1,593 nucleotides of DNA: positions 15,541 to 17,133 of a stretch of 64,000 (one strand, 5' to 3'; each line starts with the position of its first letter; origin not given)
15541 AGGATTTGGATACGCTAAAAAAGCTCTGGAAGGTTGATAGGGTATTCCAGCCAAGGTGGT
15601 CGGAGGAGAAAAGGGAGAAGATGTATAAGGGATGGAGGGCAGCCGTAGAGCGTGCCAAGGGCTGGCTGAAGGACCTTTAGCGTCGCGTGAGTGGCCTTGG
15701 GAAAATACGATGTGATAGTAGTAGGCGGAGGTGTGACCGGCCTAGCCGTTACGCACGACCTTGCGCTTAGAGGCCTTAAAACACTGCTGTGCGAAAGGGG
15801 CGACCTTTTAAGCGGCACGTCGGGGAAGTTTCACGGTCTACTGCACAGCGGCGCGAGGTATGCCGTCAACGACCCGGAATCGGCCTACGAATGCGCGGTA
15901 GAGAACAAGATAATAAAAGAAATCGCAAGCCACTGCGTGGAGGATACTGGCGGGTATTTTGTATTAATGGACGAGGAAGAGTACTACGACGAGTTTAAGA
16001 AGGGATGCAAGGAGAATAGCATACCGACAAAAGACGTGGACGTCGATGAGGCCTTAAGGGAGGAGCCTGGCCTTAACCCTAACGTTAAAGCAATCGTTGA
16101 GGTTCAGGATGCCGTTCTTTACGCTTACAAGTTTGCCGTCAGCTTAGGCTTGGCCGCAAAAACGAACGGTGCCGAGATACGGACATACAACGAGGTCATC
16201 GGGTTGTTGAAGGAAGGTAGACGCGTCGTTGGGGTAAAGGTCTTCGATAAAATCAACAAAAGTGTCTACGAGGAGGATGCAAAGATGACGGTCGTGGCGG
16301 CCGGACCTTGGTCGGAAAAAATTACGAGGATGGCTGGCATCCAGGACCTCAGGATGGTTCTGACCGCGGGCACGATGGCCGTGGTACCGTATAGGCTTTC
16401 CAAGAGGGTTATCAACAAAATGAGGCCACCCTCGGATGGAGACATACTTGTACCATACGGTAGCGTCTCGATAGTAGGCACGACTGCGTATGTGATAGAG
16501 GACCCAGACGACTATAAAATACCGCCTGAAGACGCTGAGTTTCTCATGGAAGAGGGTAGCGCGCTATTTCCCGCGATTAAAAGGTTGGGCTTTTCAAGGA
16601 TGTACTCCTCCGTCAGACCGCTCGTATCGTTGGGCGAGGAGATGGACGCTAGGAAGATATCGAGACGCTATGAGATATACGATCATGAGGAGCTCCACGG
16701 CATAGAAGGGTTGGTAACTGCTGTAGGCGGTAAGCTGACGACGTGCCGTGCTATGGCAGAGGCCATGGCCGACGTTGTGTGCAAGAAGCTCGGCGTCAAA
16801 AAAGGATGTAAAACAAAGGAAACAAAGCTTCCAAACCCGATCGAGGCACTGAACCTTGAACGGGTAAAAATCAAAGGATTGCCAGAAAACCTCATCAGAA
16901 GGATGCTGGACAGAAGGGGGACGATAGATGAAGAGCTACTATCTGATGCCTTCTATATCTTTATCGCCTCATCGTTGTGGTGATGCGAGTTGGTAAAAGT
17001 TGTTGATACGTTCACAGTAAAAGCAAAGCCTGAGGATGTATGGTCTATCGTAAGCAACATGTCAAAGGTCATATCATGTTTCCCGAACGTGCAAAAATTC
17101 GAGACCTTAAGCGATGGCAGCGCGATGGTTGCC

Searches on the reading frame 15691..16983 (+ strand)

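Call 45: search_protein_families(library=pfam, max_evalue=1, proteins=[window:15691-16983:+])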
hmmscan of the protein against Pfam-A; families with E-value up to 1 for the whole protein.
window:15691-16983:+ (430 aa): 12 families
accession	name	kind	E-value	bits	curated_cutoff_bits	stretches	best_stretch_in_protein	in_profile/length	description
PF01266.30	DAO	-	5.8e-47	161.4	27.9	1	7-361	1-352/353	FAD dependent oxidoreductase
PF00890.30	FAD_binding_2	-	7.9e-08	32.3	20.4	1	7-213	1-211/414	FAD binding domain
PF12831.13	FAD_oxidored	-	1.4e-05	25.1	27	1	7-201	1-141/416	FAD dependent oxidoreductase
PF13450.12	NAD_binding_8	-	0.00018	22.2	21.9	1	10-44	1-35/68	NAD(P)-binding Rossmann-like domain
PF07992.20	Pyr_redox_2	-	0.00051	20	26.1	1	6-84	1-58/291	Pyridine nucleotide-disulphide oxidoreductase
PF01494.25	FAD_binding_3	-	0.00089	19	22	1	5-38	1-34/349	FAD binding domain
PF01946.23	Thi4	-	0.017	14.8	26.2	1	6-37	18-50/235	Thi4 family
PF00070.33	Pyr_redox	-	0.03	15.2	22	1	8-40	2-34/82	Pyridine nucleotide-disulphide oxidoreductase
PF13241.12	NAD_binding_7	-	0.05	14.6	22.1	0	45-120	21-96/104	Putative NAD(P)-binding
PF01134.28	GIDA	-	0.062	12.8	22.1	1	7-34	1-28/391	Glucose inhibited division protein A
PF05834.18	Lycopene_cycl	-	0.12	11.9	23.4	1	7-40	1-36/380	Lycopene cyclase protein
PF03486.20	HI0933_like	-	0.16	11.8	50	1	7-38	2-33/244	HI0933-like protein Rossmann domain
